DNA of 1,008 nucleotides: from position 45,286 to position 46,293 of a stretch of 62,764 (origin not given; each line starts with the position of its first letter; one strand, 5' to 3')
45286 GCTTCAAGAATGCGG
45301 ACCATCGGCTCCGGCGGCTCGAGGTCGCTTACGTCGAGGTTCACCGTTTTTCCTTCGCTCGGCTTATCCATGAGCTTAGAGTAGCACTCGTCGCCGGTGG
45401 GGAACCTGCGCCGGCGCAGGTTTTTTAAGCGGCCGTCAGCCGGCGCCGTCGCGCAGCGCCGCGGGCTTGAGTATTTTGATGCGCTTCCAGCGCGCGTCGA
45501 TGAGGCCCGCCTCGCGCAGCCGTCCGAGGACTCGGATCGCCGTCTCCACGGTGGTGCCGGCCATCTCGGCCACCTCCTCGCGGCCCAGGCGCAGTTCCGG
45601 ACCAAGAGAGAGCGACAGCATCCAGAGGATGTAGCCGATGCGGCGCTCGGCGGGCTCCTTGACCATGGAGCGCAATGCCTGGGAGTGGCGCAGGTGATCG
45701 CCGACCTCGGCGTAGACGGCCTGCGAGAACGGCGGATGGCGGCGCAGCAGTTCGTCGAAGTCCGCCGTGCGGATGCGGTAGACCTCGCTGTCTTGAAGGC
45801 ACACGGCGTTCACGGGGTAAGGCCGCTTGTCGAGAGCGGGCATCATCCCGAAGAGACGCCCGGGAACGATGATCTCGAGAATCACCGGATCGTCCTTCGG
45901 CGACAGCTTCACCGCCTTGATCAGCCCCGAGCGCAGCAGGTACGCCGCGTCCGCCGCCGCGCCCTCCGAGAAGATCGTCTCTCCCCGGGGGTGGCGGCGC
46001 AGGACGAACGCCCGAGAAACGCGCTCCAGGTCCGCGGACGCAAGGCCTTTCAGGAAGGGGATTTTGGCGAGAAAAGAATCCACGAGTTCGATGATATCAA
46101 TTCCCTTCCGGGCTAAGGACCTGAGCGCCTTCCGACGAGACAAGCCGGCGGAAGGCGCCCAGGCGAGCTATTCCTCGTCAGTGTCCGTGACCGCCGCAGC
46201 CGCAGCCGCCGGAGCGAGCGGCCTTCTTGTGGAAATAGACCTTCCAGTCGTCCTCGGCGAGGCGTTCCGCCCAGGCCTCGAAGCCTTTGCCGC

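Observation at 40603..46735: Mirror-arranged redox/NO-stress-type locus: two paralogous 12-TM proteins, each flanked by small metal-centre domains, bracketed by Rrf2 and Crp/Fnr regulators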

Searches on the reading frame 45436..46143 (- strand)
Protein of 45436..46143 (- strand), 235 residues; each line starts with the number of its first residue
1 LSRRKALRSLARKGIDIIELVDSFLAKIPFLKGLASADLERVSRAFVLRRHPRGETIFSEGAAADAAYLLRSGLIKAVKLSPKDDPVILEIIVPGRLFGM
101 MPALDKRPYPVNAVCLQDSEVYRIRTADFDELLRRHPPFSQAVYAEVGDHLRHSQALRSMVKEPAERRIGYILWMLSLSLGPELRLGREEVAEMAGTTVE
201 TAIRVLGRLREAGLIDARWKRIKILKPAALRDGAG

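Call 3: search_protein_families(library=pfam, proteins=[window:45436-46143:-], max_evalue=0.01)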
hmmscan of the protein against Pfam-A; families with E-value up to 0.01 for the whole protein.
window:45436-46143:- (235 aa): 3 families
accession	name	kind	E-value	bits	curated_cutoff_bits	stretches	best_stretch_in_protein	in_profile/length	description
PF00027.35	cNMP_binding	-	7.5e-21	74.3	27.5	1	49-136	2-89/89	Cyclic nucleotide-binding domain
PF13545.12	HTH_Crp_2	-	8.6e-14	51.7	27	1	171-232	5-69/70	Crp-like helix-turn-helix domain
PF00325.26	Crp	-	2.7e-08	33.8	21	1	184-215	1-32/32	Bacterial regulatory proteins, crp family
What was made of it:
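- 45436..46143 (-): Crp/Fnr-family regulator with one Cys only, so not an FNR-type Fe-S sensor. Recognition helix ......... Call 3: cNMP_binding 7.5e-21, HTH_Crp_2 8.6e-14.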

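Call 4: search_protein_families(library=ncbifam, proteins=[window:45436-46143:-], max_evalue=0.1)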
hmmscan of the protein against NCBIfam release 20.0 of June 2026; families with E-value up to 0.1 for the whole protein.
window:45436-46143:- (235 aa): 12 families
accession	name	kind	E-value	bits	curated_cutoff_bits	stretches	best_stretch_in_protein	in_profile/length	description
NF008365.0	PRK11161.1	subfamily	2.3e-13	50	228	1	33-233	33-242/250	fumarate/nitrate reduction transcriptional regulator Fnr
NF006901.0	PRK09392.1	equivalog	1.6e-12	47.3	211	1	26-231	10-218/236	transcriptional activator FtrB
NF050806.1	TransRegFixKCaul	equivalog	2.1e-12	46.7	300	1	47-221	24-200/215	transcriptional regulator FixK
NF052518.1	TransRegLdrP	equivalog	2.4e-12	47.3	300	1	49-232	2-186/195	transcriptional regulator LdrP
NF008732.0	PRK11753.1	equivalog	7.6e-10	38.6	266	1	39-224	16-210/214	cAMP-activated global transcriptional regulator CRP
NF041163.2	encap_f2b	equivalog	5.2e-09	35.7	400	1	19-145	67-195/450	family 2B encapsulin nanocompartment shell protein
NF053664.1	TransRegPtrACyano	equivalog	1.5e-07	30.9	300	1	68-222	31-187/196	Crp/Fnr family transcriptional regulator PtrA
TIGR03697.1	NtcA_cyano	equivalog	1.2e-06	28.4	244.95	1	54-230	1-188/193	global nitrogen regulator NtcA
NF050815.1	TransActFtrBCaul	equivalog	3.8e-06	26.3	300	1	26-211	12-201/251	transcriptional activator FtrB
NF045989.1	TransRegFnrLRhodb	equivalog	3.2e-05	23.3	300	1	39-222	29-222/245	transcriptional regulator FnrL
TIGR03896.1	cyc_nuc_ocin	subfamily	0.00024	20.6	161.05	1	54-147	16-113/317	bacteriocin-type transport-associated protein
NF010499.0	PRK13918.1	equivalog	0.00068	19.2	274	0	187-232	154-199/205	CRP/FNR family transcriptional regulator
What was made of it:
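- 45436..46143 (-): Call 4: no equivalog reached.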
